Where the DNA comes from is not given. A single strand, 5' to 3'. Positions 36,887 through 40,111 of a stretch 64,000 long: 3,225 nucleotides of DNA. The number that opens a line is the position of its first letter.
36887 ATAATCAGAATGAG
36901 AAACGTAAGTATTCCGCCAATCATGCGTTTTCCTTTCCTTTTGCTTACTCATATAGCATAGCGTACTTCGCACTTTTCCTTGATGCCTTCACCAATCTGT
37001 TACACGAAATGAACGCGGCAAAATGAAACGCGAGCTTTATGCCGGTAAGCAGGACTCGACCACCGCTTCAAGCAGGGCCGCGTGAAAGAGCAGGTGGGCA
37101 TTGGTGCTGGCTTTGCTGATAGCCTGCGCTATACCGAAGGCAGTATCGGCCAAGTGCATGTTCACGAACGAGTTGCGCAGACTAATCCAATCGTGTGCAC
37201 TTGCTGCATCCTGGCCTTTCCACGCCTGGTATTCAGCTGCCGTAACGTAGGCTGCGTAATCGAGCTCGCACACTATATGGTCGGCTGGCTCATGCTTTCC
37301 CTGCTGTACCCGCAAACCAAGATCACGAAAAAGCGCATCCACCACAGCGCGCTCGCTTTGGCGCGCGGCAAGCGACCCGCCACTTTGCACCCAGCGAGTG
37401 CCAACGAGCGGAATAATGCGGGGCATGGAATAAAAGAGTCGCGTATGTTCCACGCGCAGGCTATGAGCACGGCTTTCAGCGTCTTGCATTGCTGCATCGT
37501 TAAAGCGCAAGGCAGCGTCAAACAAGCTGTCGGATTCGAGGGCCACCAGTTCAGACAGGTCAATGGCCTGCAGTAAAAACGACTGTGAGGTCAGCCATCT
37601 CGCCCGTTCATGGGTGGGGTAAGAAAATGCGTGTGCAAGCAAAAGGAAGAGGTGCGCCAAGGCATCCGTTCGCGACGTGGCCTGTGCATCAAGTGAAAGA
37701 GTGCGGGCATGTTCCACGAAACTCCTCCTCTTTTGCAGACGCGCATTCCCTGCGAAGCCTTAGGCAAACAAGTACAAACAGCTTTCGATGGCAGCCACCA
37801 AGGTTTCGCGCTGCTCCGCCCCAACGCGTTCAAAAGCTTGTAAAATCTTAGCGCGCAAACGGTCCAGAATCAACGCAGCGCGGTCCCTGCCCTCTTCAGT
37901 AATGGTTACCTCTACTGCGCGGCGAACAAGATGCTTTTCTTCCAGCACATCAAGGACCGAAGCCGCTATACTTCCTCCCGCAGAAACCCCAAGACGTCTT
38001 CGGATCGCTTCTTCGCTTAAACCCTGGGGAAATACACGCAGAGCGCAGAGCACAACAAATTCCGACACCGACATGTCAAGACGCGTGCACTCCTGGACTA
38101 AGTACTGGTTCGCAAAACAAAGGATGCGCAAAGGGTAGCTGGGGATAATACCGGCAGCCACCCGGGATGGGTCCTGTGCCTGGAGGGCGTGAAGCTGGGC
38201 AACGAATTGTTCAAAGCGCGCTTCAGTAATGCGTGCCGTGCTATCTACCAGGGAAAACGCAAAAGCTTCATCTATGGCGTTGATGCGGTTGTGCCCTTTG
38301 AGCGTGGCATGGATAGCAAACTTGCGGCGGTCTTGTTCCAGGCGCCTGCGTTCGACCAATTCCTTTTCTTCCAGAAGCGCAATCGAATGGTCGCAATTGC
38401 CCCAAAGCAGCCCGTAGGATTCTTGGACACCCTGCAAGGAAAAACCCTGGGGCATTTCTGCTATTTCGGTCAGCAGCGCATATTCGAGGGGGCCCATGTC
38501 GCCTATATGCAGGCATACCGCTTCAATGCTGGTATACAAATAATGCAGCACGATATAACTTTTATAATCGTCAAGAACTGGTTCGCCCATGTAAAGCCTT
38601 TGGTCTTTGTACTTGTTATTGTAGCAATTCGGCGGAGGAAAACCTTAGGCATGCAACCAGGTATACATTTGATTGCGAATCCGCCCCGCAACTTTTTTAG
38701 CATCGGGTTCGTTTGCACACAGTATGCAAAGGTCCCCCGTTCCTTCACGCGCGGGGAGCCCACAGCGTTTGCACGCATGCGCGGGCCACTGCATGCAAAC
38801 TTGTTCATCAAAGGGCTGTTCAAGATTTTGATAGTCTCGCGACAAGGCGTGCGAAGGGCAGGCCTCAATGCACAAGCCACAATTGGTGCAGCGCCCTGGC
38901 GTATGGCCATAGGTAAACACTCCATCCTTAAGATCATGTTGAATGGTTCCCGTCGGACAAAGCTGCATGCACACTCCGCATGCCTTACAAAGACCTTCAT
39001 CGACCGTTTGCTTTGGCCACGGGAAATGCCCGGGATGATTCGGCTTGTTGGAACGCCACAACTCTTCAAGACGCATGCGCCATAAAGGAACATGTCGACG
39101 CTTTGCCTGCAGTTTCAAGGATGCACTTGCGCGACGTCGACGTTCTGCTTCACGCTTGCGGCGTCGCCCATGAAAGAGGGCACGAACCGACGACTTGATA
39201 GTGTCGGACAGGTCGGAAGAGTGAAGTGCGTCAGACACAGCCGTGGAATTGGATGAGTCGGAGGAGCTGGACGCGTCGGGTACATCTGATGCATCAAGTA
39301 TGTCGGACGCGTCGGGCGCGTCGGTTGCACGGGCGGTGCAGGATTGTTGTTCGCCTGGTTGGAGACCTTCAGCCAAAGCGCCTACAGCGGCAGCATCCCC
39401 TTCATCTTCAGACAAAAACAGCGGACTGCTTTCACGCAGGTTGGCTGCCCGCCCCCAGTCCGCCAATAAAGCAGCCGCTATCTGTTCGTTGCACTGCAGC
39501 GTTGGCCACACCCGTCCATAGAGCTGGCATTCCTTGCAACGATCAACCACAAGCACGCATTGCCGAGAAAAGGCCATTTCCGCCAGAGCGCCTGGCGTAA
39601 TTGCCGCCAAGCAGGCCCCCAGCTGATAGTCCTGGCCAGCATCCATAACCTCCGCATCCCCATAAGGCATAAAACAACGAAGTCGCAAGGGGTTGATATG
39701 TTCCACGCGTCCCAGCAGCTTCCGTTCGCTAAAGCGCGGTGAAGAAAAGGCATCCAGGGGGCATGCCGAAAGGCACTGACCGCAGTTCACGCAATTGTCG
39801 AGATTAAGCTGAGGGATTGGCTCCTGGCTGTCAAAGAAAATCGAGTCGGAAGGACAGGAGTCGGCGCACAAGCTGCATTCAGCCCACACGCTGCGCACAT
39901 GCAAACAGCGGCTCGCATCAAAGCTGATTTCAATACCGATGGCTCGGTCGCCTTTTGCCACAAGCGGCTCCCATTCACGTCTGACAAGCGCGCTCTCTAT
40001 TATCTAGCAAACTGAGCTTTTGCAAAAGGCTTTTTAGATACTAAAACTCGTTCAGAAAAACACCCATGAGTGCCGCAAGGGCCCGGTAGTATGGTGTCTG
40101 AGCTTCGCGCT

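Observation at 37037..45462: Orphan Tat-lipoprotein molybdoenzyme cluster with no NrfD/DmsC anchor but a polyferredoxin, two TorD-like chaperones, two double-wHTH regulators and a YedZ-like membrane protein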

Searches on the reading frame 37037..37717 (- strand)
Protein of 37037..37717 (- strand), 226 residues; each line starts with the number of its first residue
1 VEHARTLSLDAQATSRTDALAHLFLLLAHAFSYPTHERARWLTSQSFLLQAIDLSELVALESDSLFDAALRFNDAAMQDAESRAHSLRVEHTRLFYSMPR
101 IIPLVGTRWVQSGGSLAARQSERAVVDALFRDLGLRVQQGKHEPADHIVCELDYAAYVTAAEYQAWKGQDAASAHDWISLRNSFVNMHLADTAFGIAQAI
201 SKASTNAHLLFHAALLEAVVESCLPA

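Call 3: search_protein_families(library=pfam, proteins=[window:37037-37717:-], max_evalue=0.01)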
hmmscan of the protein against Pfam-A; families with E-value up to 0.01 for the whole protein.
window:37037-37717:- (226 aa): 1 family
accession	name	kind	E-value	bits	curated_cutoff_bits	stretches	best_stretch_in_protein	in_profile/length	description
PF02613.20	Nitrate_red_del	-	6.3e-12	46.2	22.2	1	71-190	14-128/136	Nitrate reductase delta subunit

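Call 4: search_protein_families(library=ncbifam, proteins=[window:37037-37717:-], max_evalue=0.01)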
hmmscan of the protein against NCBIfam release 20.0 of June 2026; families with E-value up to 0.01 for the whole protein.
window:37037-37717:- (226 aa): 2 families
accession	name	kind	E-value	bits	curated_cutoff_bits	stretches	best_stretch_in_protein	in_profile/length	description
TIGR03482.1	DMSO_red_II_cha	subfamily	9e-12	45.4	152.3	1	20-222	2-187/197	DMSO reductase family type II enzyme chaperone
NF003442.0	PRK04976.1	equivalog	0.00012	22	132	1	120-191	109-172/211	molecular chaperone TorD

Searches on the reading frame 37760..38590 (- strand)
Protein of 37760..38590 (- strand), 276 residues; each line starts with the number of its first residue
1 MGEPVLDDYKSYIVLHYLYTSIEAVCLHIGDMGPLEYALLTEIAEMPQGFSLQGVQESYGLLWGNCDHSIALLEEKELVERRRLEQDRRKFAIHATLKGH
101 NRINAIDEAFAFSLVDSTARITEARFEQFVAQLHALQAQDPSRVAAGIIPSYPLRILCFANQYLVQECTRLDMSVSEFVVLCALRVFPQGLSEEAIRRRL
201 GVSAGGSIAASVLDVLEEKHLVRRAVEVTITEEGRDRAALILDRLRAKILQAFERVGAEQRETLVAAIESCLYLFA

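Call 3: search_protein_families(library=pfam, proteins=[window:37760-38590:-], max_evalue=0.01)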
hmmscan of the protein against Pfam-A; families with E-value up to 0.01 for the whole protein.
window:37760-38590:- (276 aa): 4 families
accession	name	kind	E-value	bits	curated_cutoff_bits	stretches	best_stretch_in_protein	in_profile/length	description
PF12802.13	MarR_2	-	2.3e-05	24.9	27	0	32-89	3-60/61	MarR family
PF22381.2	Staph_reg_Sar_Rot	-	3.6e-05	24.2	27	1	37-106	17-85/85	Transcriptional regulator SarA/Rot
PF01047.28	MarR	-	3.6e-05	24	24.6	0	72-90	40-58/59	MarR family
PF13463.12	HTH_27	-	5.4e-05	23.8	22.2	0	69-99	38-68/68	Winged helix DNA-binding domain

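Call 4: search_protein_families(library=ncbifam, proteins=[window:37760-38590:-], max_evalue=0.01)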
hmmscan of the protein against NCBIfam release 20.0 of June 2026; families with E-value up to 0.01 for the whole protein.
window:37760-38590:- (276 aa): 6 families
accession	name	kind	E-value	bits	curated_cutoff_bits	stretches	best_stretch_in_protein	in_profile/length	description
NF002926.0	PRK03573.1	equivalog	4.2e-07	30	120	1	40-134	37-131/144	transcriptional regulator SlyA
NF045593.1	bilirub_TF_BilQ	equivalog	8.8e-07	28.7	125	1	53-138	48-133/135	bilirubin utilization transcriptional regulator BilQ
TIGR02337.1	HpaR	equivalog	1.6e-05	24.8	121.2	1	70-134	63-127/130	homoprotocatechuate degradation operon regulator HpaR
NF047395.1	TransRegLtdR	equivalog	0.00036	20.3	250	0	65-136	81-154/166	transcriptional regulator LdtR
NF050133.1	TransRegFabT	equivalog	0.001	19.4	200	0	60-118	54-111/138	fatty acid biosynthesis transcriptional regulator FabT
NF053777.1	Saro0803TransReg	equivalog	0.0048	16.6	200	0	71-111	73-113/140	Saro_0803 family transcriptional regulator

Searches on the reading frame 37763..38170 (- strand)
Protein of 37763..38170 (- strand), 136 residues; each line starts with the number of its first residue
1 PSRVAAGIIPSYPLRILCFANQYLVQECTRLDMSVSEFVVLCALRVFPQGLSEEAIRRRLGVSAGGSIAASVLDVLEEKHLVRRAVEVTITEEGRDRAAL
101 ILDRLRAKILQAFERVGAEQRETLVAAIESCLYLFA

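Call 56: search_protein_families(library=pfam, proteins=[window:37763-38170:-], max_evalue=1)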
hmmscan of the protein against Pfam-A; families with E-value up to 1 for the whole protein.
seq(136 aa): 5 families
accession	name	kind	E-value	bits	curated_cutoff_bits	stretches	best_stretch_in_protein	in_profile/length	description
PF20008.5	DUF6429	-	0.039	14.1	31.6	1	71-107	30-70/71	Domain of unknown function (DUF6429)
PF03435.24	Sacchrp_dh_NADP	-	0.061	14.1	25.1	1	66-129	7-67/129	Saccharopine dehydrogenase NADP binding domain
PF12802.13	MarR_2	-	0.074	13.7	27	1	32-84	2-52/61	MarR family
PF13384.12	HTH_23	-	0.16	12.3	24.6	0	39-63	6-30/50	Homeodomain-like domain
PF07447.17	Matrix_Filo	-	0.32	10.4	25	1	3-56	126-180/292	Matrix protein VP40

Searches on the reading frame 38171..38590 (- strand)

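Call 56: search_protein_families(library=pfam, proteins=[window:38171-38590:-], max_evalue=1)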
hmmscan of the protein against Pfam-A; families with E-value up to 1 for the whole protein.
seq(140 aa): 4 families
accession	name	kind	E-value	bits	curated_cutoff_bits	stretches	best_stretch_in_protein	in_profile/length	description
PF22381.2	Staph_reg_Sar_Rot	-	4e-05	24.1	27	1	36-106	16-85/85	Transcriptional regulator SarA/Rot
PF12802.13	MarR_2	-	0.0091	16.6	27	1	31-89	2-60/61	MarR family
PF01047.28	MarR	-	0.015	15.6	24.6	1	72-90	40-58/59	MarR family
PF13463.12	HTH_27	-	0.025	15.3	22.2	1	69-99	38-68/68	Winged helix DNA-binding domain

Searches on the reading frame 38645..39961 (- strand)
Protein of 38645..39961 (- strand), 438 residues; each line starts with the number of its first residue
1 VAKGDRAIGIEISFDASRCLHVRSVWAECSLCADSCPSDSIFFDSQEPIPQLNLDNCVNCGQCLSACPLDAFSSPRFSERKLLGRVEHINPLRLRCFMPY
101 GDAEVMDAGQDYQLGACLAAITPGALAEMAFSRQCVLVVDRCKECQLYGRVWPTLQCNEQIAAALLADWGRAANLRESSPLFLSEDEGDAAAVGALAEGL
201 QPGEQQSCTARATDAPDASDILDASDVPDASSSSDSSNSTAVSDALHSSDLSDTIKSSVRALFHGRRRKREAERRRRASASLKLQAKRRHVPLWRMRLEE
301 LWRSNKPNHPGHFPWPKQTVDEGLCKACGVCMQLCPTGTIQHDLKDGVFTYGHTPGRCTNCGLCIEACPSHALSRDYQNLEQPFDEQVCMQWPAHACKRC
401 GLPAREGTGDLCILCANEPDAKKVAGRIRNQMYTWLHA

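Call 3: search_protein_families(library=pfam, proteins=[window:38645-39961:-], max_evalue=0.01)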
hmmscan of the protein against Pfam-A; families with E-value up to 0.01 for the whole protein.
window:38645-39961:- (438 aa): 13 families
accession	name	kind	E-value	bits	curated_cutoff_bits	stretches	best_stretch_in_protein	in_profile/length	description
PF00037.32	Fer4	-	6.4e-19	67.4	21.1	3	355-373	5-23/24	4Fe-4S binding domain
PF12838.12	Fer4_7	-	6.4e-17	62.2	27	3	28-71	4-52/52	4Fe-4S dicluster domain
PF13484.11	Fer4_16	-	2.3e-12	48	30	2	56-79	1-26/66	4Fe-4S double cluster binding domain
PF13237.11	Fer4_10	-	1.1e-11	45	25.5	3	320-369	4-53/53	4Fe-4S dicluster domain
PF12797.12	Fer4_2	-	3.3e-10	39.7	24.5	2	49-68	2-21/22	4Fe-4S binding domain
PF13187.11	Fer4_9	-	7.2e-10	39.2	27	2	325-372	2-51/52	4Fe-4S dicluster domain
PF12837.12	Fer4_6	-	1.7e-09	37.6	25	3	355-373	6-24/24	4Fe-4S binding domain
PF14697.11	Fer4_21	-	2.2e-07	31.3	35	2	28-71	10-56/59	4Fe-4S dicluster domain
PF25160.1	LdpA_Fe-S-bd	-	2.5e-07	30.8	27.6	1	32-71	9-42/49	LdpA Fe-S cluster-binding domain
PF12800.12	Fer4_4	-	5e-07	29.9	24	2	355-369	1-15/17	4Fe-4S binding domain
PF12798.12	Fer4_3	-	0.00022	22.2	27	1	358-372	1-15/15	4Fe-4S binding domain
PF13746.11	Fer4_18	-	0.00075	20.1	27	1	317-369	53-96/114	4Fe-4S dicluster domain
PF13183.11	Fer4_8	-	0.0071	17.3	27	1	54-70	2-18/68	4Fe-4S dicluster domain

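Call 4: search_protein_families(library=ncbifam, proteins=[window:38645-39961:-], max_evalue=0.01)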
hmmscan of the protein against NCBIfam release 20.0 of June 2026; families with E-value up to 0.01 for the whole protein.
window:38645-39961:- (438 aa): 93 families (the best 25 are shown)
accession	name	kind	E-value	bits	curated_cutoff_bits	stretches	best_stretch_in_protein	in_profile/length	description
NF038196.1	ferrodoxin_EFR1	subfamily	4.7e-15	56.3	75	2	320-375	182-231/242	EFR1 family ferrodoxin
TIGR02700.1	flavo_MJ0208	hypoth_equivalog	3.4e-13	49.4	251.35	2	27-74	151-196/234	dihydromethanopterin reductase (acceptor)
NF043039.1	HgcAB_like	equivalog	1.6e-12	47.7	285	2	319-374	296-350/350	HgcAB-like fusion protein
NF004541.0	PRK05888.2-2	equivalog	4.2e-12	46.2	217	2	26-77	63-116/168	NADH-quinone oxidoreductase subunit NuoI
NF040770.1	hetero_SS_HdrA2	exception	9.8e-12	43.8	1100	2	25-90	578-641/777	CoB-CoM heterodisulfide reductase HdrA2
TIGR03294.1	FrhG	equivalog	5.3e-11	42.7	245.5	2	23-73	173-221/228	coenzyme F420 hydrogenase subunit gamma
NF006221.0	PRK08348.1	subfamily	1e-10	41.4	124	2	320-377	41-96/136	NADH-plastoquinone oxidoreductase subunit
TIGR00402.1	napF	equivalog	1.5e-10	41.2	102.2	2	323-401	35-114/149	ferredoxin-type protein NapF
TIGR03149.1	cyt_nit_nrfC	equivalog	2.1e-10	40.3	377.6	2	310-371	79-140/225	cytochrome c nitrite reductase Fe-S protein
NF058577.1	FdxA_fam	equivalog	4.7e-10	39.5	65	2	28-71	11-52/52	4Fe-4S ferredoxin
TIGR01971.1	NuoI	subfamily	6.4e-10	38.7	113.05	2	324-376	43-101/121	NADH-quinone oxidoreductase, chain I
NF048010.1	SfplDhtActHpsHDes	equivalog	1.4e-09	37.2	430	2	9-73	47-106/298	(2S)-3-sulfopropanediol dehydratase activating enzyme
TIGR02179.1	PorD_KorD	subfamily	3.9e-09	36.5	60.05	2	313-374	15-73/78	2-oxoacid:acceptor oxidoreductase, delta subunit, pyruvate/2-ketoisovalerate family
TIGR04105.1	FeFe_hydrog_B1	subfamily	4.3e-09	35.6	450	1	32-73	166-206/462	monomeric [FeFe] hydrogenase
NF040612.1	F420_dehyd_FpoI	exception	5.5e-09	35.9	180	2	318-375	37-101/135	F420H2 dehydrogenase subunit FpoI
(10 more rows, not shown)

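Call 53: find_homologous_proteins(query=window:38645-39961:-, max_evalue=0.00001)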
Query window:38645-39961:- (438 aa): 21 proteins with E <= 0.00001 among 8000 candidates.
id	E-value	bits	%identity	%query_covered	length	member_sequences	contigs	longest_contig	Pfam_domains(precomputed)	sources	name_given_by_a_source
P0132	0.0e+0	1024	100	100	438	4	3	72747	PF14697.12,PF12797.13,PF12837.13,PF00037.33,PF13484.12,PF12838.13,PF25160.2,PF13237.12,PF12800.13,PF13187.12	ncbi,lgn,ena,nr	ncbi:MAG: 4Fe-4S binding protein [Eggerthellaceae bacterium]|nr:4Fe-4S binding protein [Eggerthellac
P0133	2.0e-210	717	72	100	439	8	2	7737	PF14697.12,PF12797.13,PF12837.13,PF00037.33,PF13484.12,PF12838.13,PF25160.2,PF13237.12,PF13187.12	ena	-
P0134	4.4e-210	716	71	100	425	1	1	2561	PF14697.12,PF12797.13,PF12837.13,PF00037.33,PF12798.13,PF13484.12,PF12838.13,PF25160.2,PF13237.12,PF13187.12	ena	-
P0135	5.0e-144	499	52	100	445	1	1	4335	PF14697.12,PF12797.13,PF12837.13,PF00037.33,PF13484.12,PF12838.13,PF25160.2,PF13237.12,PF13183.12,PF13187.12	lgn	-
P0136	3.2e-117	410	44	99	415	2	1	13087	PF14697.12,PF12797.13,PF12837.13,PF00037.33,PF13484.12,PF12838.13,PF25160.2,PF13237.12,PF13183.12,PF13187.12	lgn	-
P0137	5.4e-116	406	45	99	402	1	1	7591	PF14697.12,PF12797.13,PF12837.13,PF00037.33,PF13484.12,PF12838.13,PF25160.2,PF13237.12,PF13187.12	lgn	-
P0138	8.9e-113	396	43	99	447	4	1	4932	PF14697.12,PF12797.13,PF12837.13,PF00037.33,PF13484.12,PF12838.13,PF25160.2,PF13237.12,PF12800.13,PF13187.12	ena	-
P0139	1.4e-109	385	44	99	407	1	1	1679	PF14697.12,PF12797.13,PF12837.13,PF00037.33,PF13484.12,PF12838.13,PF25160.2,PF13237.12,PF12800.13,PF13187.12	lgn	-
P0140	2.5e-109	384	42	99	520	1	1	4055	PF14697.12,PF12797.13,PF12837.13,PF00037.33,PF13484.12,PF12838.13,PF25160.2,PF13237.12,PF12800.13,PF13187.12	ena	-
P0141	1.4e-107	378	46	99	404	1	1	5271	PF14697.12,PF12797.13,PF12837.13,PF00037.33,PF13484.12,PF12838.13,PF25160.2,PF13237.12,PF13187.12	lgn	-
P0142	3.8e-103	364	42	99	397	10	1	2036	PF14697.12,PF12797.13,PF12837.13,PF00037.33,PF13484.12,PF12838.13,PF25160.2,PF13237.12,PF13183.12,PF13187.12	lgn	-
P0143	4.6e-103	364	42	99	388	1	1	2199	PF14697.12,PF12797.13,PF12837.13,PF00037.33,PF13484.12,PF12838.13,PF25160.2,PF13237.12,PF13187.12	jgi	-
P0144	6.5e-101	356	40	99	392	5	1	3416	PF14697.12,PF12797.13,PF12837.13,PF00037.33,PF13484.12,PF12838.13,PF25160.2,PF13237.12,PF13187.12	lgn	-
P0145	8.2e-99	350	43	98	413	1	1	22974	PF14697.12,PF12797.13,PF12837.13,PF00037.33,PF13484.12,PF12838.13,PF25160.2,PF13237.12,PF12800.13,PF13187.12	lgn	-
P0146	1.1e-97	346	39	99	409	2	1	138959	PF14697.12,PF12797.13,PF12837.13,PF00037.33,PF13484.12,PF12838.13,PF25160.2,PF13237.12,PF13187.12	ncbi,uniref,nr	ncbi:4Fe-4S dicluster domain-containing protein [Adlercreutzia sp. ZJ141]|uniref:4Fe-4S dicluster do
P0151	7.0e-88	313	41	95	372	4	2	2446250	PF14697.12,PF12797.13,PF12837.13,PF00037.33,PF13484.12,PF12838.13,PF25160.2,PF13237.12,PF13187.12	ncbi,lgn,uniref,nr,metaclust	ncbi:4Fe-4S dicluster domain-containing protein [Denitrobacterium detoxificans]|uniref:4Fe-4S diclus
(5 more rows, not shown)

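Call 54: find_encoding_contigs(protein=P0151, flank=9000, max_places=1)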
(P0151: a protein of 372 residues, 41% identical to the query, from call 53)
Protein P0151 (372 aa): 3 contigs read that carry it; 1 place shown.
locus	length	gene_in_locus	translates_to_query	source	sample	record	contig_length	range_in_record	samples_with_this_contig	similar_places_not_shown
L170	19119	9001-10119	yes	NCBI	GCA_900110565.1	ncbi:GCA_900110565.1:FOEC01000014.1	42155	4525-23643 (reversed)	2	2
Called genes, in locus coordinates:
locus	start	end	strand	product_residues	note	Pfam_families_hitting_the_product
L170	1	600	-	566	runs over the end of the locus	PF00890:FAD_binding_2, PF01266:DAO, PF03486:HI0933_like (weak)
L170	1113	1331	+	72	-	PF02416:TatA_B_E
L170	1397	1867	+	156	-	PF03449:GreA_GreB_N, PF01272:GreA_GreB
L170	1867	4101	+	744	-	PF01336:tRNA_anti-codon, PF00152:tRNA-synt_2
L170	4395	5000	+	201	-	PF22166:WHD_ArnR1 (faint), PF01047:MarR, PF01978:TrmB (faint), PF12802:MarR_2 (weak), PF13412:HTH_24 (weak), PF13463:HTH_27 (faint), PF25213:HVO_A0261_N (faint), PF09339:HTH_IclR (weak), +3 more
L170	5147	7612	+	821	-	PF00384:Molybdopterin, PF01568:Molydop_binding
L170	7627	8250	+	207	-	PF13237:Fer4_10, PF13247:Fer4_11, PF12838:Fer4_7, PF13187:Fer4_9 (weak), PF14697:Fer4_21 (weak), PF00037:Fer4, PF12797:Fer4_2 (weak), PF13247:Fer4_11, +2 more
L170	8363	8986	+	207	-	PF02613:Nitrate_red_del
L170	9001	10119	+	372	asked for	PF12797:Fer4_2 (faint), PF12837:Fer4_6 (faint), PF14697:Fer4_21 (faint), PF13237:Fer4_10 (faint), PF12838:Fer4_7, PF13187:Fer4_9 (weak), PF00037:Fer4 (weak), PF12838:Fer4_7 (weak), +2 more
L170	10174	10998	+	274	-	-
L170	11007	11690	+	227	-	PF02613:Nitrate_red_del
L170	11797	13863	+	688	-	PF20176:DUF6541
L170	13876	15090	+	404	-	PF03721:UDPG_MGDP_dh_N, PF00984:UDPG_MGDP_dh, PF03720:UDPG_MGDP_dh_C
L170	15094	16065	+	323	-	PF00535:Glycos_transf_2, PF10111:Glyco_tranf_2_2, PF13641:Glyco_tranf_2_3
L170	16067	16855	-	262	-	PF00535:Glycos_transf_2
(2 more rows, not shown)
